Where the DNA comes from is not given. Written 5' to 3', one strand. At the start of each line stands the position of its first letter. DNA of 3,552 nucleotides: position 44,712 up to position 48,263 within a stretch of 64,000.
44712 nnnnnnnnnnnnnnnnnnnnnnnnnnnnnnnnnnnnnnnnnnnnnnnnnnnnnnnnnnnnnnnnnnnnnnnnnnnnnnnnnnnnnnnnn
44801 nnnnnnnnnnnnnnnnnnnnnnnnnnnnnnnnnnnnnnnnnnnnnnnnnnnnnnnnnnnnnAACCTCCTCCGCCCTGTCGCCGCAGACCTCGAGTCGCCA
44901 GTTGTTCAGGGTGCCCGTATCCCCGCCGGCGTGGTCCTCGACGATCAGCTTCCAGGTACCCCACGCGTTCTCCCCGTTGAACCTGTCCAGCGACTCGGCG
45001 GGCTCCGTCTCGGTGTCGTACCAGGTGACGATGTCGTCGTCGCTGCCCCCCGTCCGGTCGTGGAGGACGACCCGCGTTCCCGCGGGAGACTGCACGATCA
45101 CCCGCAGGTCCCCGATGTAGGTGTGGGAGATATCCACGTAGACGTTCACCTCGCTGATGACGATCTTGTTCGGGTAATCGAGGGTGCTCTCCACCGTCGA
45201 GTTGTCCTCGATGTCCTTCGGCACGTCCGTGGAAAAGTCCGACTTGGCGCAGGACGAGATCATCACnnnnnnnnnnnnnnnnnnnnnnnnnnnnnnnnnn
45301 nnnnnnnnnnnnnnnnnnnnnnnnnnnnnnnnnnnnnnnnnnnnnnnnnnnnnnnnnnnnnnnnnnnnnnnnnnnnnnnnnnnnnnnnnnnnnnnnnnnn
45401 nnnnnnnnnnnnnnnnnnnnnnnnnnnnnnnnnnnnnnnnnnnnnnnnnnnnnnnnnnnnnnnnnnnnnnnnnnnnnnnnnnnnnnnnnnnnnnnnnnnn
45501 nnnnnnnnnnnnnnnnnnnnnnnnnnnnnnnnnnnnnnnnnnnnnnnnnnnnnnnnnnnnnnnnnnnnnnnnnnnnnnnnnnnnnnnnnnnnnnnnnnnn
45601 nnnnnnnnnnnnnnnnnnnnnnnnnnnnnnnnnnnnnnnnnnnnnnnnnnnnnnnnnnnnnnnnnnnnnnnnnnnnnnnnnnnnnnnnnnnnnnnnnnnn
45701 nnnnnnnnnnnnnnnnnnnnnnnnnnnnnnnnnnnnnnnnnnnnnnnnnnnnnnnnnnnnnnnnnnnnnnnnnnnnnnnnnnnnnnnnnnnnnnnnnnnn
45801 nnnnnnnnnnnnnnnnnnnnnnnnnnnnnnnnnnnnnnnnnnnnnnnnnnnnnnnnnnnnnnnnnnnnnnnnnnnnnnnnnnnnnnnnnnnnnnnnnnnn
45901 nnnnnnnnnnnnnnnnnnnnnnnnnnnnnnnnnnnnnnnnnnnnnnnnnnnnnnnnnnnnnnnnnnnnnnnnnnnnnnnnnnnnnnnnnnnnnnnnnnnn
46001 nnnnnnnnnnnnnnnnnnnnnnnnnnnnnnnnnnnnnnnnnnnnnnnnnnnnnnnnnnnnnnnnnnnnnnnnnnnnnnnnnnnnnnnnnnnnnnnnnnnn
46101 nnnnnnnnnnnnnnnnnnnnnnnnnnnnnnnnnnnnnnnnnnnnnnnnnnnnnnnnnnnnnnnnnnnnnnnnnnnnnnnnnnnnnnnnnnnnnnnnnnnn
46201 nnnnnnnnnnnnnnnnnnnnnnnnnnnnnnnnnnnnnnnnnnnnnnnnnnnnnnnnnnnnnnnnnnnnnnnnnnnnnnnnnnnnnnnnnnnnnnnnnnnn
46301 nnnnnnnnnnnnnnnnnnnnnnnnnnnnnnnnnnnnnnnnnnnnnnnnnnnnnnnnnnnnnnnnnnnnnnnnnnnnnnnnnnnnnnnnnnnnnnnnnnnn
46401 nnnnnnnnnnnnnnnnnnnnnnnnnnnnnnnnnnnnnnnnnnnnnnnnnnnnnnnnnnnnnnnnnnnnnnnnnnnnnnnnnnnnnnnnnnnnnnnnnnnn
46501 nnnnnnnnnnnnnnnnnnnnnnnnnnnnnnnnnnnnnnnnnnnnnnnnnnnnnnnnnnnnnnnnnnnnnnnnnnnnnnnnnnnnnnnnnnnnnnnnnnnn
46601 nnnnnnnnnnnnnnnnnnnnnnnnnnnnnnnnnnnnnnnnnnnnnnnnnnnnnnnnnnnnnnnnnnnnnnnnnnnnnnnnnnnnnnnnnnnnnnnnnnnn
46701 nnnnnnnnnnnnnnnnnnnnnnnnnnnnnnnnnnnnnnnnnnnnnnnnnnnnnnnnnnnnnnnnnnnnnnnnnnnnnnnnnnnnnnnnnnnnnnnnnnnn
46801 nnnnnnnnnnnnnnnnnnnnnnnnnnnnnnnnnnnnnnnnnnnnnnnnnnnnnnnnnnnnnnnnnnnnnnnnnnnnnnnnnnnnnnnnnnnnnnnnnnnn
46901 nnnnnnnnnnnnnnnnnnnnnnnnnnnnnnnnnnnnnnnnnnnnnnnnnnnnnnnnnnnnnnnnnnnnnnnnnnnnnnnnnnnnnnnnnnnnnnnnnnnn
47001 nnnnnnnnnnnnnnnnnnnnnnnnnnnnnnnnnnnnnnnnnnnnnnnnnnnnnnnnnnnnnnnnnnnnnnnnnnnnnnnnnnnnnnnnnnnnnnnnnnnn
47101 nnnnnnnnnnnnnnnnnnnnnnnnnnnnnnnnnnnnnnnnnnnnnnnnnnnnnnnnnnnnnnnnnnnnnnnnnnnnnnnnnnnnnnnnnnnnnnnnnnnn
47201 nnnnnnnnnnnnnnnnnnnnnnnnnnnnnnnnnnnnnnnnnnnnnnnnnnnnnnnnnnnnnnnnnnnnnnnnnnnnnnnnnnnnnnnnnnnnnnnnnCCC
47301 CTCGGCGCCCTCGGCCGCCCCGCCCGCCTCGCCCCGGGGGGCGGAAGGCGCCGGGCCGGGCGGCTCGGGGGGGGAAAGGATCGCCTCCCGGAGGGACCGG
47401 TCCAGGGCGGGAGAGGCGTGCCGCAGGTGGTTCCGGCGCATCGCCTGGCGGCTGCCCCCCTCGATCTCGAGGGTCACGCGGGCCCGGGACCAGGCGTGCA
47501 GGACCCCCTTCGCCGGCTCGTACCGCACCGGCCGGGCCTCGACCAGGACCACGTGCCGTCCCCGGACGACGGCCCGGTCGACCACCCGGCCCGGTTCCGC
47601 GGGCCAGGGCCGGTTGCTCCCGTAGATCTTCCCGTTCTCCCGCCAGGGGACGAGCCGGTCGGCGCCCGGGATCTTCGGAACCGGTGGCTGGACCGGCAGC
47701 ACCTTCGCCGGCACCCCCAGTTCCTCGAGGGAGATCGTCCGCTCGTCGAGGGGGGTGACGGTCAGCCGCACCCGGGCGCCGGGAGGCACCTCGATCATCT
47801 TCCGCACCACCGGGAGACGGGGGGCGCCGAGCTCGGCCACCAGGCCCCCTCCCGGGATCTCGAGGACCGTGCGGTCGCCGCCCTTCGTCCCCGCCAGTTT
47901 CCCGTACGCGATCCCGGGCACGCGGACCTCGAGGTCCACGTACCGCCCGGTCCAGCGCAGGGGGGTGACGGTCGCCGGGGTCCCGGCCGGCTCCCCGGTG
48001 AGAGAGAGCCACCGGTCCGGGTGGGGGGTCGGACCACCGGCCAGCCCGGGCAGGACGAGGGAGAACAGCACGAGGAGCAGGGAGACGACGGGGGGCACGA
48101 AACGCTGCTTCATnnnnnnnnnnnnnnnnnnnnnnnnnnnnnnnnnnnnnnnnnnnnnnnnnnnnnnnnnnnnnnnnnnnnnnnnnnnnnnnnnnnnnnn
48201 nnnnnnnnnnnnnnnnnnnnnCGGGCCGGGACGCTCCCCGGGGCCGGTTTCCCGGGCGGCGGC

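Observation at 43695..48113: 1472-aa secreted gingipain-like (C25) peptidase carrying a proprotein-convertase P-domain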

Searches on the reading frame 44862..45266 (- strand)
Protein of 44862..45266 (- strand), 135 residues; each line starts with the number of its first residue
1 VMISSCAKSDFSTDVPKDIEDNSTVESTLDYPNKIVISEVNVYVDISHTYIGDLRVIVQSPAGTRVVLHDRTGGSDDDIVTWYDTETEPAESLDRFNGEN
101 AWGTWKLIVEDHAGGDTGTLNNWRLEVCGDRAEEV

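Call 75: search_solved_structures(query=A5, max_evalue=0.01)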
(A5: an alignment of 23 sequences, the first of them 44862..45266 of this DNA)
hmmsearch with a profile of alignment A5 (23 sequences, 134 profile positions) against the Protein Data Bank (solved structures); distinct sequences matched with E-value up to 0.01: 10.
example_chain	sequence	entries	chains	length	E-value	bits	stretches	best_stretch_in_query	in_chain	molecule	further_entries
3wqb_A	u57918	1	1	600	3.9e-08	36.5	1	21-115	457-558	Extracellular serine protease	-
3hjr_A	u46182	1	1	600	3.9e-08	36.5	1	21-115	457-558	Extracellular serine protease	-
1p8j_A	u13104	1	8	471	8.5e-05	25.8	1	11-129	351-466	Furin precursor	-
1ot5_A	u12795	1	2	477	0.00013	25.1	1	24-132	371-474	Kexin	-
6yd3_A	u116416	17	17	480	0.00013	25.1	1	10-130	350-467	Furin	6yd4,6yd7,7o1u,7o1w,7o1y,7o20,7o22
4omc_A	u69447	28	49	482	0.00014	25.1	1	10-130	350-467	Furin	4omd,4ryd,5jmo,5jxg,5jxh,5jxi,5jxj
7lcu_A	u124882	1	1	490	0.00014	25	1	10-130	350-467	Furin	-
1r64_A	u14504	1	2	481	0.00015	25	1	24-132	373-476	Kexin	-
2id4_A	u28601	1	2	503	0.00017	24.8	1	24-132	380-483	Kexin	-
4z2a_A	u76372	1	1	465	0.00023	24.4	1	10-128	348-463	Furin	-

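Call 76: predict_structure(alignment_id=A5)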
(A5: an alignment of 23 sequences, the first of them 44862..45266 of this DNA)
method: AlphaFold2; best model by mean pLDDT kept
length: 135 residues; sequences in the alignment: 23
mean_pLDDT: 83.4   pTM: 0.81
mean pLDDT of the five models: 83.4, 82.4, 80.9, 80.7, 78.1
residues with pLDDT >= 90: 58; 70-90: 54; 50-70: 19; < 50: 4
segments of 3 or more residues with pLDDT < 50: 1-3
pLDDT, mean of each block of 10 residues (from residue 1): 70 94 94 82 87 89 93 58 74 90 95 84 89 59
secondary structure, 60 per line:
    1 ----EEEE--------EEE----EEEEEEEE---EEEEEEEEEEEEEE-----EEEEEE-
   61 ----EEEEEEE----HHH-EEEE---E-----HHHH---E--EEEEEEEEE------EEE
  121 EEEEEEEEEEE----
elements in order: E5-8 E17-19 E24-31 E35-48 E54-59 E65-71 E80-83 H93-96 E103-111 E118-131

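Call 78: fold_search(model_id=the predicted structure, library=pdb)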
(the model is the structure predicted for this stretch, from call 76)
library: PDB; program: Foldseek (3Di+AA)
matches with E <= 10: 1515; with E <= 0.001: 27
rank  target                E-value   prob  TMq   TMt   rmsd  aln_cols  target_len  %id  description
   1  5jmo_A                2.5e-06  1.00  0.64  0.21   4.6       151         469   20  X-ray structure of furin in complex with the inhibitory antibody Nb14 (released 2016-12-07)
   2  2id4_B                4.0e-06  1.00  0.71  0.22   3.9       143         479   20  The 1.9 A structure of Kex2 in complex with an Ac-R-E-R-K-chloromethyl ketone inhibitor. (released 2007-05-01)
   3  3hjr                  4.4e-06  1.00  0.57  0.15   6.8       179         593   20  Crystal structure of serine protease of Aeromonas sobria (released 2009-06-02)
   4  3wqb_A                4.9e-06  1.00  0.60  0.16   4.8       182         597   20  Crystal structure of aeromonas sobria serine protease (ASP) and the chaperone (ORF2) complex (released 2015-03-25)
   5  2id4_A                7.6e-06  1.00  0.64  0.20   4.8       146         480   19  The 1.9 A structure of Kex2 in complex with an Ac-R-E-R-K-chloromethyl ketone inhibitor. (released 2007-05-01)
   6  1r64_A                8.5e-06  1.00  0.68  0.21   4.1       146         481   19  The 2.2 A crystal structure of Kex2 protease in complex with Ac-Arg-Glu-Lys-boroArg peptidyl boronic acid inhibitor (released 2004-03-09)
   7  1ot5_A                8.9e-06  1.00  0.68  0.21   4.4       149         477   19  The 2.4 Angstrom Crystal Structure of Kex2 in complex with a peptidyl-boronic acid inhibitor (released 2003-06-17)
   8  7qy1                  1.0e-05  1.00  0.64  0.21   4.2       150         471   23  X-ray structure of furin in complex with the dichlorophenylpyridine-based inhibitor 4 (released 2022-04-20)
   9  6hlb_A                1.4e-05  1.00  0.67  0.22   4.0       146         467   24  X-ray structure of furin in complex with the cyclic peptide c[succinyl-Phe-2-Nal-(Arg)4-Lys]-Arg-4-Amba (released 2019-02-06)
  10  5jmo_B                1.4e-05  1.00  0.65  0.21   4.8       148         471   22  X-ray structure of furin in complex with the inhibitory antibody Nb14 (released 2016-12-07)
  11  7o1u                  1.6e-05  1.00  0.62  0.21   4.5       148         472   22  X-ray structure of furin in complex with the guanylhydrazone-based inhibitor 1 (BEV241) (released 2021-09-01)
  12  1p8j_B                1.6e-05  1.00  0.61  0.20   4.8       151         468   20  CRYSTAL STRUCTURE OF THE PROPROTEIN CONVERTASE FURIN (released 2003-07-08)
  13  7lcu                  1.7e-05  1.00  0.65  0.21   4.5       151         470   20  X-ray structure of Furin bound to BOS-318, a small molecule inhibitor (released 2022-01-12)
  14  1p8j_A                1.8e-05  1.00  0.61  0.20   5.3       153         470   20  CRYSTAL STRUCTURE OF THE PROPROTEIN CONVERTASE FURIN (released 2003-07-08)
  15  9fid_A                1.9e-05  1.00  0.62  0.21   4.0       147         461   20  X-ray structure of furin (PCSK3) in complex with the PC1/3 (PCSK1) prodomain mutant R78K,R80A (released 2025-09-10)
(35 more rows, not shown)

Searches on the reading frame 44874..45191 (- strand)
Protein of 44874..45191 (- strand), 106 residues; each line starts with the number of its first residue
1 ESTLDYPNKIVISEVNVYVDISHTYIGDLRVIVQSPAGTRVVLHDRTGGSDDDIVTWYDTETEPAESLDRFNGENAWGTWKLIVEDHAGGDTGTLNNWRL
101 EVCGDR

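Call 56: find_homologous_proteins(query=window:44874-45191:-, max_evalue=0.00001)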
Query window:44874-45191:- (106 aa): 4 proteins with E <= 0.00001 among 8 candidates.
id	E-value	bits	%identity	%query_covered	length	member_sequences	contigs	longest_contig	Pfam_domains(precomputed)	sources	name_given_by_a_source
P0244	1.3e-17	82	48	86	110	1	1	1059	PF01483.28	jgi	jgi:subtilisin-like proprotein convertase family protein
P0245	7.9e-11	60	54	59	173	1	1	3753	PF13860.13,PF01483.28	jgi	jgi:hypothetical protein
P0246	3.4e-10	58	41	95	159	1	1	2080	PF01483.28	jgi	jgi:subtilisin-like proprotein convertase family protein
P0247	1.6e-9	56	49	70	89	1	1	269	PF01483.28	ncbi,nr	ncbi:proprotein convertase P-domain-containing protein, partial [Escherichia coli]|nr:proprotein con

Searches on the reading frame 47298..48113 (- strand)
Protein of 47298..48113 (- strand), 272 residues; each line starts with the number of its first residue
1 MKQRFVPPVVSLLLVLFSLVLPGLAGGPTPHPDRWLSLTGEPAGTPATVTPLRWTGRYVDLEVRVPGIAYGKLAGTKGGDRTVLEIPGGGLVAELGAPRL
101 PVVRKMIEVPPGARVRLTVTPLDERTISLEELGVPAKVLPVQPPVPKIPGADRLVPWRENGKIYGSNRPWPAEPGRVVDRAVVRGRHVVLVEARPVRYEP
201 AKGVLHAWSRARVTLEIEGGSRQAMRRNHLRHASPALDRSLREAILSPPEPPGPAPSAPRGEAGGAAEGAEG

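Call 47: search_solved_structures(query=window:47298-48113:-, max_evalue=0.01, show_alignments=3)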
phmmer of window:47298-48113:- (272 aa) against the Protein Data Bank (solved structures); distinct sequences matched with E-value up to 0.01: 1.
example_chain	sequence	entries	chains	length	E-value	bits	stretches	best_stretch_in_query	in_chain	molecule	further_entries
5mun_A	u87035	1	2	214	8.8e-13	51.6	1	75-240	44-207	Lys-gingipain W83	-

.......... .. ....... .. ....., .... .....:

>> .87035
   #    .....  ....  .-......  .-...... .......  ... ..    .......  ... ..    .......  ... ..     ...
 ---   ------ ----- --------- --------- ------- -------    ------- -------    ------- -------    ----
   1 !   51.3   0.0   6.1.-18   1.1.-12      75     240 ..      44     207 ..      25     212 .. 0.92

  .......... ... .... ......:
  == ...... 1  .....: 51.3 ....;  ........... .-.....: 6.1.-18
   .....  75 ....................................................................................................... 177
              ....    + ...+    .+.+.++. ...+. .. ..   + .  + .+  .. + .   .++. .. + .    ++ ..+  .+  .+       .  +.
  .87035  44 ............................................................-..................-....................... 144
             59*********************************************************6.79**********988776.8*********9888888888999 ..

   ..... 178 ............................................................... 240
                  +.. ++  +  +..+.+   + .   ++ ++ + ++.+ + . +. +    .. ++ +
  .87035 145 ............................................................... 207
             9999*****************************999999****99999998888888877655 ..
